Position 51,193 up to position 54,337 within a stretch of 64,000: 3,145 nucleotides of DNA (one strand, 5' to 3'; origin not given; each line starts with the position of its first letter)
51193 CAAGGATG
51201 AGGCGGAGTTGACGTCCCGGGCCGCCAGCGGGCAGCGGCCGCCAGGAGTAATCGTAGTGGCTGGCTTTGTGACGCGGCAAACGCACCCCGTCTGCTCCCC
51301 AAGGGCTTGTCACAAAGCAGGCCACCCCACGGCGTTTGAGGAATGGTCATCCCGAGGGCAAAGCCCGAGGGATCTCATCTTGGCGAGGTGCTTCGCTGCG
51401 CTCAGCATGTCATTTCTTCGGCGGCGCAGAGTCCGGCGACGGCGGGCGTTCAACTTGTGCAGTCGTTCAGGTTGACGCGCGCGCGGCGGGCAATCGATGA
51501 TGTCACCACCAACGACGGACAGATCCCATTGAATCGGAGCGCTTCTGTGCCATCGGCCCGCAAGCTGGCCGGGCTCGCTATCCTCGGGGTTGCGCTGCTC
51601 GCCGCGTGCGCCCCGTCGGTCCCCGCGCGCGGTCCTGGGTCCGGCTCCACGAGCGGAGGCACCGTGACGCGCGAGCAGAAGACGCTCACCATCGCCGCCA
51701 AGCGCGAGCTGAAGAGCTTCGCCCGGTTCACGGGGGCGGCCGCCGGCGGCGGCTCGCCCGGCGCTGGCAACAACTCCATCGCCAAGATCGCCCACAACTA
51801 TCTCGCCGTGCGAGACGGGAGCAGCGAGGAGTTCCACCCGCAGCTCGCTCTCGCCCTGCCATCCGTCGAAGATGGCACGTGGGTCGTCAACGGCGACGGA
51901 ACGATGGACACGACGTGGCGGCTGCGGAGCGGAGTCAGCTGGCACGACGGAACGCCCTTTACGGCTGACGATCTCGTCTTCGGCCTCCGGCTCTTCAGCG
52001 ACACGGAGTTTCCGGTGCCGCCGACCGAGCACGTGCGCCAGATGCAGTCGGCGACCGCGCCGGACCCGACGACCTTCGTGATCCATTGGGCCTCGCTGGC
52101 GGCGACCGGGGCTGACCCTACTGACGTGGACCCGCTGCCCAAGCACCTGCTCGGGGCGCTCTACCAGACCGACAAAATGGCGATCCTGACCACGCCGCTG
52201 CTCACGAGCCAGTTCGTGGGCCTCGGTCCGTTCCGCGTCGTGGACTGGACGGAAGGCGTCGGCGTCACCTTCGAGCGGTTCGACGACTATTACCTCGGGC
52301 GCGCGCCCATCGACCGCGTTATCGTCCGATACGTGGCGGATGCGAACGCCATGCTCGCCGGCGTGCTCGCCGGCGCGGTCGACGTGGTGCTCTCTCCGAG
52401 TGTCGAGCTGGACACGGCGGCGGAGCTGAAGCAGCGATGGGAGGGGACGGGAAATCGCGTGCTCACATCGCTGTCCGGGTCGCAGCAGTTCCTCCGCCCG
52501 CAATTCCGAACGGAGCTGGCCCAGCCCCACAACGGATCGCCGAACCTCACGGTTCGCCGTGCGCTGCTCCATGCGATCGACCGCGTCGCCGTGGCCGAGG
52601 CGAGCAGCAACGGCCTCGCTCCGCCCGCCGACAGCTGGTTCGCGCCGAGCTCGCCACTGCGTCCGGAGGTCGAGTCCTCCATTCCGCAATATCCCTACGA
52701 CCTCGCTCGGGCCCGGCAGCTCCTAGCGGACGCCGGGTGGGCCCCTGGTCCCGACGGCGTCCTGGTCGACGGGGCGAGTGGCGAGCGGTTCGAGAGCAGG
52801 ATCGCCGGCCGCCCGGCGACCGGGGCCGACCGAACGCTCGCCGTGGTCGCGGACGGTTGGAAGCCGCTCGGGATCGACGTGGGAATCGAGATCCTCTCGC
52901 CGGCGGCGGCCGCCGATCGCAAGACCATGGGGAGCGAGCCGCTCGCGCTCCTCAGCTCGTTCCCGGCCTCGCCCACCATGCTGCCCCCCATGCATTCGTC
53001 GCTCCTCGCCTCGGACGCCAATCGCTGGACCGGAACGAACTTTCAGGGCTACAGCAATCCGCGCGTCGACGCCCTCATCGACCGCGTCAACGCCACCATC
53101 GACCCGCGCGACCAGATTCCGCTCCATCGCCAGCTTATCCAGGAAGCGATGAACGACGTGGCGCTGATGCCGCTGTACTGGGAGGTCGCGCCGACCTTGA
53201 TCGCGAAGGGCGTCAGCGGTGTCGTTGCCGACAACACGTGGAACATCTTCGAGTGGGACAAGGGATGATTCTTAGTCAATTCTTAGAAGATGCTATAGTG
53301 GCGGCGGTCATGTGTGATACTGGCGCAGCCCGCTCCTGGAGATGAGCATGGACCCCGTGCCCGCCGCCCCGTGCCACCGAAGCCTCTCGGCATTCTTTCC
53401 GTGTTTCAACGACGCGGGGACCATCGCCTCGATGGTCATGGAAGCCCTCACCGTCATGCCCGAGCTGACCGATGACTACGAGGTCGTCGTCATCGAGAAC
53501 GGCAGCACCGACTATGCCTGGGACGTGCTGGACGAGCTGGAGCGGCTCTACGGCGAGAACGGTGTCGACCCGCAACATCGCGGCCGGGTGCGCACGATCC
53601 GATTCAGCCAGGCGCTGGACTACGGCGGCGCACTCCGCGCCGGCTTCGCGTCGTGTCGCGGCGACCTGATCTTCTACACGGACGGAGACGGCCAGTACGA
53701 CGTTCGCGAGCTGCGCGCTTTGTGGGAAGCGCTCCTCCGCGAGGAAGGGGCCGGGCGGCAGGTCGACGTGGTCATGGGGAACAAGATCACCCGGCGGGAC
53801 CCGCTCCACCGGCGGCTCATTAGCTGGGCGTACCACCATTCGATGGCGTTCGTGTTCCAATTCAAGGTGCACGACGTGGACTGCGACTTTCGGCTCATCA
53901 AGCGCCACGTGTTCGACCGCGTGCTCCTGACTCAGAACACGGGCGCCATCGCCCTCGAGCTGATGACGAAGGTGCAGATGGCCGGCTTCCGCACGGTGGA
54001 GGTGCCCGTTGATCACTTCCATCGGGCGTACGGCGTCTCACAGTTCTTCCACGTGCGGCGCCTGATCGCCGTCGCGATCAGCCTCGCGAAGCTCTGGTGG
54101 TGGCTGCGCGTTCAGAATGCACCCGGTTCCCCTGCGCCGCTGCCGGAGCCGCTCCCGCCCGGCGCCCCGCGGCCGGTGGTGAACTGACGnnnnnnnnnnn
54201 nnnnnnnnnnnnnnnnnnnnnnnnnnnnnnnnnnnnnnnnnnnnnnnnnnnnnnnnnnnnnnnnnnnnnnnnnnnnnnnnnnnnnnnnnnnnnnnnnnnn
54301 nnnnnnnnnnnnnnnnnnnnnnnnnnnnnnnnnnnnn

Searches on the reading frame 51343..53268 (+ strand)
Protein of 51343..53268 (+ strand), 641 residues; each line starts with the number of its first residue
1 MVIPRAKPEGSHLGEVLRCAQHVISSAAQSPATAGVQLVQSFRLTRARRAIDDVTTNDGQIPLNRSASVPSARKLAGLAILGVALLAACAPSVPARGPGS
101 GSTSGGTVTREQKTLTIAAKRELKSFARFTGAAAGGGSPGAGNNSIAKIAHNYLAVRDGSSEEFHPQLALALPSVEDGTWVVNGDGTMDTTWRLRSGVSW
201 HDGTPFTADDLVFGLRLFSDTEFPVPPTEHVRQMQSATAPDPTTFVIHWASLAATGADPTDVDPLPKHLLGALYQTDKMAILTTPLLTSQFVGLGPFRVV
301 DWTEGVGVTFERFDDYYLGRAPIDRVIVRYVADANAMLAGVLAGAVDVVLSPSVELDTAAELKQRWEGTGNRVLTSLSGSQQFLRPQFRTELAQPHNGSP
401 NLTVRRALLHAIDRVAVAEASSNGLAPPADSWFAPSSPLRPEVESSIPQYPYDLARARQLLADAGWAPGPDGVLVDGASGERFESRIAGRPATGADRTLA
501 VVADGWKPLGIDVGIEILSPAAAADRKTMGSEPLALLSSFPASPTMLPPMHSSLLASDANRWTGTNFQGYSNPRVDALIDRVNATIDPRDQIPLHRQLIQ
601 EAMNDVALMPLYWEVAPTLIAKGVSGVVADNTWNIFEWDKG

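Call 45: search_protein_families(library=pfam, proteins=[window:51343-53268:+], max_evalue=0.00001)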
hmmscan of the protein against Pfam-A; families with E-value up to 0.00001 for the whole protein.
window:51343-53268:+ (641 aa): 1 family
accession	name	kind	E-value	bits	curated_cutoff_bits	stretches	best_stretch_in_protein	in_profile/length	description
PF00496.27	SBP_bac_5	-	3e-53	181.7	32.4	1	180-554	10-361/368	Bacterial extracellular solute-binding proteins, family 5 Middle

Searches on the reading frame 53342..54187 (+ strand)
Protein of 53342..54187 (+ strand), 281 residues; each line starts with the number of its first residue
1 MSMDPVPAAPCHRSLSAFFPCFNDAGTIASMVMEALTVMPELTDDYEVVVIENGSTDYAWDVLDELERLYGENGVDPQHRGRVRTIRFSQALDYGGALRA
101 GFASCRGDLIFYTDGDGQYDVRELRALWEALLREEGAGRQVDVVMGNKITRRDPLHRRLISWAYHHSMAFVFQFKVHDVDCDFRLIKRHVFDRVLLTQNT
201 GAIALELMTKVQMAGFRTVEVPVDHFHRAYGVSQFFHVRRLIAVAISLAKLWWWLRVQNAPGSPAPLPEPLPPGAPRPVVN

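Call 45: search_protein_families(library=pfam, proteins=[window:53342-54187:+], max_evalue=0.00001)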
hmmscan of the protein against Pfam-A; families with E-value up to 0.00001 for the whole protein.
window:53342-54187:+ (281 aa): 2 families
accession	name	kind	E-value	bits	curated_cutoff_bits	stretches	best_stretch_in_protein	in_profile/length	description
PF00535.33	Glycos_transf_2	-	6.8e-20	72.1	23.3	1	16-194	1-167/168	Glycosyl transferase family 2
PF13641.12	Glyco_tranf_2_3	-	4.5e-06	27.3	27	1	15-221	3-204/230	Glycosyltransferase like family 2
